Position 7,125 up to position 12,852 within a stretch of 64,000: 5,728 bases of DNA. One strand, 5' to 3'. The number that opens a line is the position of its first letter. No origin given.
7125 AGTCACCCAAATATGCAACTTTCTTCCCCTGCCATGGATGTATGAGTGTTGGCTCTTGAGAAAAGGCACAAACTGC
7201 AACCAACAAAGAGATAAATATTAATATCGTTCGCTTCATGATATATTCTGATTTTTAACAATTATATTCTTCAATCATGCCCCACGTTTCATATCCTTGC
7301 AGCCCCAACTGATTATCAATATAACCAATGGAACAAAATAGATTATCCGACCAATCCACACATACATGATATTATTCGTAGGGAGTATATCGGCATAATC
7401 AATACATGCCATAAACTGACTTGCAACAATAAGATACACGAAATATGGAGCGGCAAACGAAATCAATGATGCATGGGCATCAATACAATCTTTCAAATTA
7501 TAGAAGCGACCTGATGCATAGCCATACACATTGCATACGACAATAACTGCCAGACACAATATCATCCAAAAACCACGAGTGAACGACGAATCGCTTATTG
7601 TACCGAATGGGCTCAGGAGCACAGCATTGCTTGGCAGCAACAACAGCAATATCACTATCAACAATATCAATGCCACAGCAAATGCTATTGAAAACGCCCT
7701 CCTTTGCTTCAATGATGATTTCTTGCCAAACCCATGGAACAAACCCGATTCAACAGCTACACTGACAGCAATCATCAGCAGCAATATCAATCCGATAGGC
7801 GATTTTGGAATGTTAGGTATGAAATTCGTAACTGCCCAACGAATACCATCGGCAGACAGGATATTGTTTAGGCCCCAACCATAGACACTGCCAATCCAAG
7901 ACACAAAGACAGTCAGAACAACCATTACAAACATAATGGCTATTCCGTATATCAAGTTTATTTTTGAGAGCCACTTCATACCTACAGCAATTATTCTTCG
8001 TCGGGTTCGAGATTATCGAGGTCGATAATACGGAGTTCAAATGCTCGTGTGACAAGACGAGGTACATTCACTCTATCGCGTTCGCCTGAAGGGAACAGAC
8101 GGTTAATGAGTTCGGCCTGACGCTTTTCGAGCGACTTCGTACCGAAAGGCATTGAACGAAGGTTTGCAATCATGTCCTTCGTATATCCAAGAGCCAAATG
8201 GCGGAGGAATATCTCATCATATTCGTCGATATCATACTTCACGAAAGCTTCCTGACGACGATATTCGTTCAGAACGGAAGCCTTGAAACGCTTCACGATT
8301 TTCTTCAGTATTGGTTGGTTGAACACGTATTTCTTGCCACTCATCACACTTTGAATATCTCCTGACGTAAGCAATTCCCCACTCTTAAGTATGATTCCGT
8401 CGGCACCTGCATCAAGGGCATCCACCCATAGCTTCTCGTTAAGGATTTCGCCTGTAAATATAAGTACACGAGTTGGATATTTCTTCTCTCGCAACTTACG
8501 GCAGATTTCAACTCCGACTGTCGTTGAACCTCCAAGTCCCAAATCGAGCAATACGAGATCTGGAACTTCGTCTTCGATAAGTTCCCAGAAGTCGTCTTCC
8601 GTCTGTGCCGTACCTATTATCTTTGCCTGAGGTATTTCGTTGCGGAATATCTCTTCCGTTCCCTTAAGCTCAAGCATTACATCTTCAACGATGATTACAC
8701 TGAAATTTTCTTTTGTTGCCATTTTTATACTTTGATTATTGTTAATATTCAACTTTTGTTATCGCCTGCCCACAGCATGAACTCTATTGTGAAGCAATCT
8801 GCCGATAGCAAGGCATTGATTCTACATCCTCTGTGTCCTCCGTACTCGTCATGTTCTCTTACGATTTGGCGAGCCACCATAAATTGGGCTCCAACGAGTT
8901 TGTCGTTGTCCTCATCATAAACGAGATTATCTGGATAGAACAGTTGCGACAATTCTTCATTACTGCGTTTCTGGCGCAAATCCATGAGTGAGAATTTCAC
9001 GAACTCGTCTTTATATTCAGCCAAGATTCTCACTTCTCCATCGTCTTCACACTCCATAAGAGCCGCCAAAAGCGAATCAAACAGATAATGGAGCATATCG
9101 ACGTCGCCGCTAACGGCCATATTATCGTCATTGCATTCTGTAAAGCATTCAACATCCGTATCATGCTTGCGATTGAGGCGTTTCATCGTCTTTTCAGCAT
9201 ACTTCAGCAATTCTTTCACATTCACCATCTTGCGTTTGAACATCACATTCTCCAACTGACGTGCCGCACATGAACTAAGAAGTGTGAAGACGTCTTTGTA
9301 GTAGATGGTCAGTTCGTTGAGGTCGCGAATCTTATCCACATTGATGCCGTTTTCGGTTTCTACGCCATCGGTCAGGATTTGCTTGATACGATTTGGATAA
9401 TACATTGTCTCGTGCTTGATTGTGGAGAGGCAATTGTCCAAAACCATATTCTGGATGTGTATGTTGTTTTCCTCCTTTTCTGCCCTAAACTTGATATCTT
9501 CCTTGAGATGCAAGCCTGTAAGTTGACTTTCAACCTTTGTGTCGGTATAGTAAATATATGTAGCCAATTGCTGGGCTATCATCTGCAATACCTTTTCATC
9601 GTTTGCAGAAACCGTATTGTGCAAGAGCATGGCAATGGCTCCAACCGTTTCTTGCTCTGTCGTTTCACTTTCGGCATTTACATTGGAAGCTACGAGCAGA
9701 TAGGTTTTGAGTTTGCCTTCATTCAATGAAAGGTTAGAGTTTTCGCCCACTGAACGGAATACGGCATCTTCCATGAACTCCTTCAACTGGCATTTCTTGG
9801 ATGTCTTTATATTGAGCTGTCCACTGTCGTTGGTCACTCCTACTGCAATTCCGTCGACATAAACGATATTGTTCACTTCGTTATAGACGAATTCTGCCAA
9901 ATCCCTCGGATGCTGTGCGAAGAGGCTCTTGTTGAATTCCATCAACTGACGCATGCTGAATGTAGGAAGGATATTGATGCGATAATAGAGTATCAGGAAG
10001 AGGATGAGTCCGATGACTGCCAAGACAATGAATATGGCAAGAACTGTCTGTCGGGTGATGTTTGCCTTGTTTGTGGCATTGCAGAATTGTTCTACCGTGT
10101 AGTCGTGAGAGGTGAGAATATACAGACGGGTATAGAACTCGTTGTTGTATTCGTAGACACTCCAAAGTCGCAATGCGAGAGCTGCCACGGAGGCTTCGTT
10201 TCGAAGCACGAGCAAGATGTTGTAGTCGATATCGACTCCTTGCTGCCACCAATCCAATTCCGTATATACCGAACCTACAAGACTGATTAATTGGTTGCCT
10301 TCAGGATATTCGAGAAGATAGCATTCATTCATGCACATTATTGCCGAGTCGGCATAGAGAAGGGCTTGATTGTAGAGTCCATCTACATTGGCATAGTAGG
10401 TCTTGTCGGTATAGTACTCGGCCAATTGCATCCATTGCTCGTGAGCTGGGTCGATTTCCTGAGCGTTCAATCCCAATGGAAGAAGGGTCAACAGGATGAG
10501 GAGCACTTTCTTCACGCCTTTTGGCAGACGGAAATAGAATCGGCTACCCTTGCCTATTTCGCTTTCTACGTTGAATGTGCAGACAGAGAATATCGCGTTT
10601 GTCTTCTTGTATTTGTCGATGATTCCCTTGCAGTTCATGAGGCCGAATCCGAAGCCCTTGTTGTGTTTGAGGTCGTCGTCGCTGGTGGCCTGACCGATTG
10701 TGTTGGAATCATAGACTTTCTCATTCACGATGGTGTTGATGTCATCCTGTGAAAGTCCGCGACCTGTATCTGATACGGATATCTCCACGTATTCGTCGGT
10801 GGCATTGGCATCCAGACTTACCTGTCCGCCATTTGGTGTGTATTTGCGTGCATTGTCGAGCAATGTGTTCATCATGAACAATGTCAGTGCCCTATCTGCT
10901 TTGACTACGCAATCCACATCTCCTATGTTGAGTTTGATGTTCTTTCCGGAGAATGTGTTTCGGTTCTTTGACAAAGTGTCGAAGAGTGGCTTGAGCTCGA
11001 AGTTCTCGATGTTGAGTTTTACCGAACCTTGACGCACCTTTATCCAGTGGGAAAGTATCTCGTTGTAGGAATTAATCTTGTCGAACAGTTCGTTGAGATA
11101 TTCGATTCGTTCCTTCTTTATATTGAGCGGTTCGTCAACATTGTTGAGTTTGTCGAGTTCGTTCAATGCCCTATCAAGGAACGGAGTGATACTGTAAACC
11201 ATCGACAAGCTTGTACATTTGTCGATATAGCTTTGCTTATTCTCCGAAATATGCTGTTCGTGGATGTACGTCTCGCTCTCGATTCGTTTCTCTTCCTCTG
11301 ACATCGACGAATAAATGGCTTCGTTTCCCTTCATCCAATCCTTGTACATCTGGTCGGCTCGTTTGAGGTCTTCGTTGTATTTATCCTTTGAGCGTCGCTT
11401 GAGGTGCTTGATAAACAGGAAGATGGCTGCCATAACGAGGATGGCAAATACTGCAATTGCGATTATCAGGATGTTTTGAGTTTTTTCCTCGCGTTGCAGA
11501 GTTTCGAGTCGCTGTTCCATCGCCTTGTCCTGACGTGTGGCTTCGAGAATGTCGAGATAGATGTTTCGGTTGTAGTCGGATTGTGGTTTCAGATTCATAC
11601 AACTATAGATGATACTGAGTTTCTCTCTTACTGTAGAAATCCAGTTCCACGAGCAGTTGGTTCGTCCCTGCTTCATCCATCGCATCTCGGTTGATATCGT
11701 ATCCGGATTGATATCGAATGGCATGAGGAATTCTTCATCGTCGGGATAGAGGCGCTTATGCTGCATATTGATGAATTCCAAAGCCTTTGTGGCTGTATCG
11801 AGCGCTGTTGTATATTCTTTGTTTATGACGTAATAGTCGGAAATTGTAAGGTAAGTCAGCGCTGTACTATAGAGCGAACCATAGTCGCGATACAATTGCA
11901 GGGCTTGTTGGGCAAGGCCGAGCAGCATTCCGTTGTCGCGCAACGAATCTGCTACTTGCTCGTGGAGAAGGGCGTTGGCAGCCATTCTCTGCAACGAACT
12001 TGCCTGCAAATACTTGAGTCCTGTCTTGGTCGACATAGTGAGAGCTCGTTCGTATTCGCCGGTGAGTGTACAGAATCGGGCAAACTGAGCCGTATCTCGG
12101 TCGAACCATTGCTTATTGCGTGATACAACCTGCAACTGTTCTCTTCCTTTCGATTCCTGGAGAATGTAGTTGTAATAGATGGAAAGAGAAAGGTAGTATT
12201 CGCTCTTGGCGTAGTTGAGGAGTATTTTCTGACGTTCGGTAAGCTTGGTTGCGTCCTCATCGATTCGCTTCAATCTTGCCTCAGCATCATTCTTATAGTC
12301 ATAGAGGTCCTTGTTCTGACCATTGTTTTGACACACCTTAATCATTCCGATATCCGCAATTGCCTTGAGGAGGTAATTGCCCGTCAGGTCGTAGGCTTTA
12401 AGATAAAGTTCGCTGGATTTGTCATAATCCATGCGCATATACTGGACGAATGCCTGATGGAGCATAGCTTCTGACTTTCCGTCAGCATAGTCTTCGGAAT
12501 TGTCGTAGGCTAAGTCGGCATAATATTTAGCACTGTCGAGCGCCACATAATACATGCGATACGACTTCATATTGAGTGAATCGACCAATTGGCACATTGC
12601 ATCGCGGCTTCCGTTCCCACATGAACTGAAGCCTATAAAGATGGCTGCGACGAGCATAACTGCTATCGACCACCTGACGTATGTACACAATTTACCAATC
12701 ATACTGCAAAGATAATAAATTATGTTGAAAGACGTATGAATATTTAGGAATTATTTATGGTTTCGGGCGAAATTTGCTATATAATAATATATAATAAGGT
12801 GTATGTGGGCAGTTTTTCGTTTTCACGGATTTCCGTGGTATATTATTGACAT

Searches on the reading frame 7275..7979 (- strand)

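Call 45: search_protein_families(library=pfam, proteins=[window:7275-7979:-])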
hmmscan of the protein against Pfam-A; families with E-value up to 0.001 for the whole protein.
window:7275-7979:- (234 aa): 1 family
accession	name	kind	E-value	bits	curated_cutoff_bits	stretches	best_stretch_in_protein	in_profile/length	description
PF03806.19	ABG_transport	-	1.6e-14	53.5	27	2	91-198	252-360/502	AbgT putative transporter family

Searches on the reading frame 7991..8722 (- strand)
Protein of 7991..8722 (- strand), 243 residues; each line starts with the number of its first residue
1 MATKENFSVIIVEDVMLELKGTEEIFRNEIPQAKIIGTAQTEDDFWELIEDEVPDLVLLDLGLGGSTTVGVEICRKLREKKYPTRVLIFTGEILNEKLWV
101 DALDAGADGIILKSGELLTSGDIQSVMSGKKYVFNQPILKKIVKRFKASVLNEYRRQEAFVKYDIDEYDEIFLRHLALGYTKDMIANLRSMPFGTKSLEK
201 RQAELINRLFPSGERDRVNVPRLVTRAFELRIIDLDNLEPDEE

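Call 45: search_protein_families(library=pfam, proteins=[window:7991-8722:-])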
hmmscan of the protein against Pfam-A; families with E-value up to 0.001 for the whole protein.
window:7991-8722:- (243 aa): 2 families
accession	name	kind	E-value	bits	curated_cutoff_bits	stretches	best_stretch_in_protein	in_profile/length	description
PF19355.4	DUF5932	-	4.1e-53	178.4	23.7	1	133-243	1-111/111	Family of unknown function (DUF5932)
PF00072.30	Response_reg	-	9.3e-15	55.2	30.2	1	9-114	1-100/111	Response regulator receiver domain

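Call 87: search_solved_structures(query=window:7991-8722:-, max_evalue=1)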
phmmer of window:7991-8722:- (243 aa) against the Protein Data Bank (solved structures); distinct sequences matched with E-value up to 1: 69 (the best 60 are shown).
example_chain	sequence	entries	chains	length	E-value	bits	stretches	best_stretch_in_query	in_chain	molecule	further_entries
1a04_A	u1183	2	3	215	8.9e-10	41.8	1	5-116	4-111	NITRATE/NITRITE RESPONSE REGULATOR PROTEIN NARL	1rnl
9xzo_A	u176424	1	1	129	8.6e-08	35.3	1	9-114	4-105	De novo protein M1X0B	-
3cz5_A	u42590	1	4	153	1.4e-06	31.3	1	9-133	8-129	Two-component response regulator, LuxR family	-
3c3w_A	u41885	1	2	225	2.4e-05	27.2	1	9-136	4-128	TWO COMPONENT TRANSCRIPTIONAL REGULATORY PROTEIN DEVR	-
6ekg_Y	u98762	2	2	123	3.7e-05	26.7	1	33-114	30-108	Chemotaxis protein CheY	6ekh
3f6p_A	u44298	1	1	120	4.1e-05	26.5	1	39-113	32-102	Transcriptional regulatory protein yycF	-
2zwm_A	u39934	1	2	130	4.9e-05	26.3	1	39-113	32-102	Transcriptional regulatory protein yycF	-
7od9_B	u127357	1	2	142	5.4e-05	26.1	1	33-114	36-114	Response regulator receiver protein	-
7ssi_C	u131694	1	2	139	6e-05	26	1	7-132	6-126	Transcriptional regulatory protein DesR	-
7ve6_A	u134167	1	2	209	7e-05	25.7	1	36-158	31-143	Response regulator protein VraR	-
4gvp_A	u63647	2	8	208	7.2e-05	25.7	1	36-158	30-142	Response regulator protein vraR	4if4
4le0_A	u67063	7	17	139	0.00011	25.2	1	7-132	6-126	Transcriptional regulatory protein DesR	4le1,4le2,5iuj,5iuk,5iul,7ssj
2qsj_A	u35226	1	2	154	0.00014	24.7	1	9-116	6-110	DNA-binding response regulator, LuxR family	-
4ldz_A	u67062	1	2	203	0.00022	24.1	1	7-135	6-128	Transcriptional regulatory protein DesR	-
3eul_A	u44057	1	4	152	0.00035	23.5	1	32-115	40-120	POSSIBLE NITRATE/NITRITE RESPONSE TRANSCRIPTIONAL REGULATORY PROTEIN NARL (DNA-binding res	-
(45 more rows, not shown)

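Call 88: search_protein_families(library=ncbifam, proteins=[window:7991-8722:-], max_evalue=0.01)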
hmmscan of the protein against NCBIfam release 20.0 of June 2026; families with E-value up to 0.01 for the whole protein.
window:7991-8722:- (243 aa): 36 families (the best 25 are shown)
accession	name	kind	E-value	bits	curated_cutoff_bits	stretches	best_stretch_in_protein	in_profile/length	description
NF007935.0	PRK10651.1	equivalog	3.2e-14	52.6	250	1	1-187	1-178/216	two-component system response regulator NarL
NF011896.0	PRK15369.1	equivalog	3.2e-13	49.8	242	1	6-145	3-139/211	two component system response regulator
NF047785.1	respo_reg_MadR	equivalog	2.6e-12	46.6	300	1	9-115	3-108/209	MadR family response regulator transcription factor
TIGR02154.1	PhoB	equivalog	2.3e-07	30.4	296.2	1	37-113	30-105/226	phosphate regulon transcriptional regulator PhoB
NF007928.2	PRK10643.1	equivalog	2.9e-07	30.3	330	1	9-114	3-102/216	two-component system response regulator PmrA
NF009206.0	PRK12555.1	subfamily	3.1e-07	29.7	342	1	8-111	2-102/340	chemotaxis-specific protein-glutamate methyltransferase CheB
NF007708.0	PRK10403.1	equivalog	3.3e-07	30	343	1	1-137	1-133/215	nitrate/nitrite response regulator protein NarP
NF007018.1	PRK09483.1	equivalog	1.4e-06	28.1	280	1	8-135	3-127/217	UvrY/SirA/GacA family response regulator transcription factor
NF052445.1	RespRegMctR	equivalog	2.7e-06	26.9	300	1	8-144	3-135/205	two-component system response regulator MctR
NF040534.1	resp_reg_YycF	equivalog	3.2e-06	26.6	340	1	38-113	29-100/231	response regulator YycF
NF045914.1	RespRegNblR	equivalog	6.1e-06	26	300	1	38-114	35-108/228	response regulator transcription factor NblR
NF041734.1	resp_reg_RppA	equivalog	6.8e-06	25.6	250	1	27-113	18-103/229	two-component system response regulator RppA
NF009971.0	PRK13435.1-2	subfamily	9.5e-06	25.5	151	1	9-94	3-83/141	response regulator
NF040689.1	MtrAB_MtrA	equivalog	1.3e-05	24.6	300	1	46-113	35-98/219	MtrAB system response regulator MtrA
TIGR02875.1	spore_0_A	equivalog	1.3e-05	24.6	200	1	18-129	13-124/262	sporulation transcription factor Spo0A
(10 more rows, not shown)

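Call 90: find_homologous_proteins(query=window:7991-8722:-, max_evalue=1e-20)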
Query window:7991-8722:- (243 aa): 7999 proteins with E <= 1e-20 among 8000 candidates; the best 120 are listed.
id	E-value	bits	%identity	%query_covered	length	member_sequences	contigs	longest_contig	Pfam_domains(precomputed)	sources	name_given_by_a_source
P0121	2.8e-153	526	100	100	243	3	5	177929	PF19355.5,PF00072.31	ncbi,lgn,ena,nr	ncbi:MAG: DUF5932 domain-containing protein [Bacteroidaceae bacterium]|nr:DUF5932 domain-containing 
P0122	1.3e-131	455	86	98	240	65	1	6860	PF19355.5,PF00072.31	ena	-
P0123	5.0e-131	453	86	98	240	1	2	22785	PF19355.5,PF00072.31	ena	-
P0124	4.2e-130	450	82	98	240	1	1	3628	PF19355.5,PF00072.31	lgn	-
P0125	1.2e-129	449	82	98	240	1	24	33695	PF19355.5,PF00072.31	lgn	-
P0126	1.5e-129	448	82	98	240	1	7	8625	PF19355.5,PF00072.31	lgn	-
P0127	2.4e-129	448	82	98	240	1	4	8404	PF19355.5,PF00072.31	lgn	-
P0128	1.4e-128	445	82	98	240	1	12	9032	PF19355.5,PF00072.31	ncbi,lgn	-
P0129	2.6e-128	444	82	98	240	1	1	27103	PF19355.5,PF00072.31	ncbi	-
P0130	6.5e-128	443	83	98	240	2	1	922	PF19355.5,PF00072.31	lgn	-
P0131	9.7e-128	443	84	98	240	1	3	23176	PF19355.5,PF00072.31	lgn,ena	-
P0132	2.0e-127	442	81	98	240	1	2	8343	PF19355.5,PF00072.31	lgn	-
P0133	5.8e-126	437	84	98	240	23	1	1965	PF19355.5,PF00072.31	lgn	-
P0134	1.7e-125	435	83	98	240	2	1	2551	PF19355.5,PF00072.31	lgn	-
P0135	5.4e-125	434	82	98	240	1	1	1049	PF19355.5,PF00072.31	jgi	jgi:DNA-binding NarL/FixJ family response regulator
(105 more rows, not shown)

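Call 91: find_encoding_contigs(protein=P0121, flank=7000, max_places=6)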
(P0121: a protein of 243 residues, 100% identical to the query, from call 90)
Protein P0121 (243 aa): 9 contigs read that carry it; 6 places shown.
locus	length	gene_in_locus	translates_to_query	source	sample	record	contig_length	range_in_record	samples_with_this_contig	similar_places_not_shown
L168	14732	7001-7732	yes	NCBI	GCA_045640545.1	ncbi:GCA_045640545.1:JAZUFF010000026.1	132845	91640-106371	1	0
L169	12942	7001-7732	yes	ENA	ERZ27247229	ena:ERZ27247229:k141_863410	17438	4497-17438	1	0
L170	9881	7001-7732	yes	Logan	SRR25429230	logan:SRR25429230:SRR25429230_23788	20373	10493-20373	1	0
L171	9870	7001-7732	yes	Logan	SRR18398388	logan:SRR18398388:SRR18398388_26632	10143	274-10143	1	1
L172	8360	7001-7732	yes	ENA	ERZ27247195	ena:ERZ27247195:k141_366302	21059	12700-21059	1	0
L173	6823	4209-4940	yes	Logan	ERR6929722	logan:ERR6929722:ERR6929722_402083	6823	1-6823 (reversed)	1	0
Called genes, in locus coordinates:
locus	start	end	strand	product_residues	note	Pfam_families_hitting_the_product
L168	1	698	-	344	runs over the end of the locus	PF01073:3Beta_HSD, PF01370:Epimerase, PF02719:Polysacc_synt_2, PF04321:RmlD_sub_bind (weak), PF07993:NAD_binding_4 (faint), PF08659:KR (weak), PF16363:GDP_Man_Dehyd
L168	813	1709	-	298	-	-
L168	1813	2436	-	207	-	PF18291:HU-HIG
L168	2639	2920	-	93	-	-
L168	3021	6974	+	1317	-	PF17139:DUF5112, PF17140:DUF5113, PF02518:HATPase_c, PF17140:DUF5113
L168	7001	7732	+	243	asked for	PF00072:Response_reg, PF19355:DUF5932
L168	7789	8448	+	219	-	PF03806:ABG_transport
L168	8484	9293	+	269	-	PF00657:Lipase_GDSL, PF13472:Lipase_GDSL_2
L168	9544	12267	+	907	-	PF01326:PPDK_N, PF00391:PEP-utilizers, PF02896:PEP-utilizers_C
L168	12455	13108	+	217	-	PF18291:HU-HIG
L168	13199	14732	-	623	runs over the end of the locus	PF14508:GH97_N, PF10566:Glyco_hydro_97, PF14509:GH97_C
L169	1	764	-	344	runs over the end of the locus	PF01073:3Beta_HSD, PF01370:Epimerase, PF02719:Polysacc_synt_2, PF04321:RmlD_sub_bind (weak), PF07993:NAD_binding_4 (faint), PF08659:KR (weak), PF16363:GDP_Man_Dehyd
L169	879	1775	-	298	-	-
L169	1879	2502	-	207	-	PF18291:HU-HIG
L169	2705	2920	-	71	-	-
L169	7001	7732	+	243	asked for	PF00072:Response_reg, PF19355:DUF5932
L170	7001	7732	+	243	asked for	PF00072:Response_reg, PF19355:DUF5932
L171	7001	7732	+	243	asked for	PF00072:Response_reg, PF19355:DUF5932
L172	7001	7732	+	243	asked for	PF00072:Response_reg, PF19355:DUF5932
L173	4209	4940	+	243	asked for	PF00072:Response_reg, PF19355:DUF5932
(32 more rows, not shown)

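Call 92: find_encoding_contigs(protein=P0123, flank=7000, max_places=3)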
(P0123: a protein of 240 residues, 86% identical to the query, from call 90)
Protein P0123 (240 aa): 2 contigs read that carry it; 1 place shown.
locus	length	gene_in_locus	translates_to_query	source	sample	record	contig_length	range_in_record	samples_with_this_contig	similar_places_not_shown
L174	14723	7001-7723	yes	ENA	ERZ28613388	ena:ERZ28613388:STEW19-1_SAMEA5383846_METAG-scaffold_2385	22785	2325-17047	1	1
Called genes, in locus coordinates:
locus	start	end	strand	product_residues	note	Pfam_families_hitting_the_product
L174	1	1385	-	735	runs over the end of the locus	PF03477:ATP-cone, PF13597:NRDD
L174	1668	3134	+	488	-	PF01569:PAP2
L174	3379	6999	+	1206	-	PF13424:TPR_12 (faint), PF17139:DUF5112, PF17140:DUF5113, PF02518:HATPase_c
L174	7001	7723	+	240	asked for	PF00072:Response_reg, PF19355:DUF5932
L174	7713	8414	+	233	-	PF03806:ABG_transport (faint)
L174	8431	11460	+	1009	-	PF07944:Beta-AFase-like_GH127_cat, PF20736:Glyco_hydro127M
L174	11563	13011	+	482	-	PF03600:CitMHS, PF03605:DcuA_DcuB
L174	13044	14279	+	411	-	-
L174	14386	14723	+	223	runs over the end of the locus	PF00230:MIP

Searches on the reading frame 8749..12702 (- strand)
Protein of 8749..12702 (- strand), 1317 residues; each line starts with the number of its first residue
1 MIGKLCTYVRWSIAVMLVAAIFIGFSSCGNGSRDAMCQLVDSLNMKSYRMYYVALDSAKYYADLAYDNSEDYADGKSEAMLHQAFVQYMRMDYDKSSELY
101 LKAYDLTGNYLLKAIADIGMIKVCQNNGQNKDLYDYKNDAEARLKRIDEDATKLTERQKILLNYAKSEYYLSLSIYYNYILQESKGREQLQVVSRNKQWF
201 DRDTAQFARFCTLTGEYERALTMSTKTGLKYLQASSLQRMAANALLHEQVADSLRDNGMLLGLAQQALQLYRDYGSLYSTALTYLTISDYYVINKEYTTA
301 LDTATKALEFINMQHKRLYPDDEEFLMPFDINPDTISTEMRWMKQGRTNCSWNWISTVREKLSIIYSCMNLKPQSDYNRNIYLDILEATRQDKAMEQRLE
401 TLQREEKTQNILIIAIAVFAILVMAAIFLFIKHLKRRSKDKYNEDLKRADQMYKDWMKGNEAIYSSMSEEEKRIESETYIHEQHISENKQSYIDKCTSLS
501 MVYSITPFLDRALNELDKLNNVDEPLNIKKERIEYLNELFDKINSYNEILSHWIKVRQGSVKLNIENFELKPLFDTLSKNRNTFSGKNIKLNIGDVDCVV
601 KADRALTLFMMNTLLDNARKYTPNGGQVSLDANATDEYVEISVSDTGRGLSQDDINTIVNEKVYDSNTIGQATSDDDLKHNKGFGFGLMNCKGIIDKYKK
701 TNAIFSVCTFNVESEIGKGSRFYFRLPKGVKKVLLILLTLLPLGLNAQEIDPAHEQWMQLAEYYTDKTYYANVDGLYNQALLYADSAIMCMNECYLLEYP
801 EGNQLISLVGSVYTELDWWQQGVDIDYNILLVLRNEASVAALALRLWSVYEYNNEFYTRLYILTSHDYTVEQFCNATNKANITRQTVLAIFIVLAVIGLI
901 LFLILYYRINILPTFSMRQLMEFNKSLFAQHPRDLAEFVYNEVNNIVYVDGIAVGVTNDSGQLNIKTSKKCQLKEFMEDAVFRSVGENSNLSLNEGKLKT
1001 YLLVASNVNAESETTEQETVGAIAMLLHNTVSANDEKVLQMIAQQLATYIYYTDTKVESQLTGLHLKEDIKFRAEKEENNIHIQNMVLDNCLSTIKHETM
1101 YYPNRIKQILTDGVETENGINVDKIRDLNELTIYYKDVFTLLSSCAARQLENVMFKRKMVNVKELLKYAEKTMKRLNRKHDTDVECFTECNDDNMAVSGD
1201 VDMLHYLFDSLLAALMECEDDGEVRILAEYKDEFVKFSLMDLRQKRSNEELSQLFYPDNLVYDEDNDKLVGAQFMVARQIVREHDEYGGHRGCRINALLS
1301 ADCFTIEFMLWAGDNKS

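Call 14: search_protein_families(library=pfam, proteins=[window:8749-12702:-])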
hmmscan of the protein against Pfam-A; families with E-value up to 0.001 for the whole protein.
window:8749-12702:- (1317 aa): 4 families
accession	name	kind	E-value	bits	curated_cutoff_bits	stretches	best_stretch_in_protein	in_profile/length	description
PF17140.10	DUF5113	-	1.7e-67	226.9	27.1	2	274-431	1-158/161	Domain of unknown function (DUF5113)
PF17139.9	DUF5112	-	2e-46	159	29.4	1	40-214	1-174/266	Domain of unknown function (DUF5112)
PF02518.31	HATPase_c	-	8.8e-18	65.2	26.4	1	610-728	9-109/111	Histidine kinase-, DNA gyrase B-, and HSP90-like ATPase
PF15102.11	TMEM154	-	0.00086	19.6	30.3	1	392-471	45-124/153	TMEM154 protein family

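Call 88: search_protein_families(library=ncbifam, proteins=[window:8749-12702:-], max_evalue=0.01)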
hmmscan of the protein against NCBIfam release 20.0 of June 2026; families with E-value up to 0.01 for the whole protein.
window:8749-12702:- (1317 aa): 32 families (the best 25 are shown)
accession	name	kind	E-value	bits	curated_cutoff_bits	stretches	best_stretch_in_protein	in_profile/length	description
TIGR02966.1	phoR_proteo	equivalog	4.5e-20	71.9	334.2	2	532-725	153-332/333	phosphate regulon sensor histidine kinase PhoR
NF041832.1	near_NosP_CTERM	subfamily_domain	2e-18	66.6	400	1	538-730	51-227/370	NahK/ErcS family hybrid sensor histidine kinase/response regulator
NF006800.0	PRK09303.1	equivalog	2.1e-16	59.9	342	1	537-727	200-376/383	histidine kinase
NF046044.1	PnpS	equivalog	2.3e-16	59.8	400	1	555-727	232-390/390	two-component system histidine kinase PnpS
NF047405.1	SensHisKinSapS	equivalog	4e-14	52.7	550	1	451-698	77-311/341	two-component system sensor histidine kinase SapS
NF033092.0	HK_WalK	equivalog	5.4e-13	48.4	725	1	555-727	434-593/594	cell wall metabolism sensor histidine kinase WalK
NF041880.1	EPS_EpsF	equivalog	1.1e-12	47.3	900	1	534-699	316-470/492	response regulator EpsF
NF033091.0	HK_VanS_ACDEFG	equivalog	4.4e-12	45.7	400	2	530-698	108-273/293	vancomycin resistance histidine kinase VanS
TIGR02916.1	PEP_his_kin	equivalog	2e-11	43.2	300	1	535-727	509-679/679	XrtA/PEP-CTERM system histidine kinase PrsK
NF007837.0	PRK10549.1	equivalog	2.8e-11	42.8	603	2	577-698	322-436/466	envelope stress sensor histidine kinase BaeS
NF012163.2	BaeS_SmeS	equivalog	9.7e-11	41.2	500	1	578-695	323-433/457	sensor histidine kinase efflux regulator BaeS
NF041735.1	hist_kin_RppB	equivalog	1.4e-09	37.3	400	1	601-727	328-438/438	two-component system sensor histidine kinase RppB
NF008312.0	PRK11100.1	equivalog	1.8e-09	37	356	1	558-698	319-452/477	two-component system sensor histidine kinase CreC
NF007793.0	PRK10490.1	equivalog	3e-09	35.5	1123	1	555-701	726-863/895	two-component system sensor histidine kinase KdpD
NF050805.1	CellDivHKDivJCaul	equivalog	3.1e-09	35.6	1000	1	600-688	409-488/531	cell cycle sensor histidine kinase DivJ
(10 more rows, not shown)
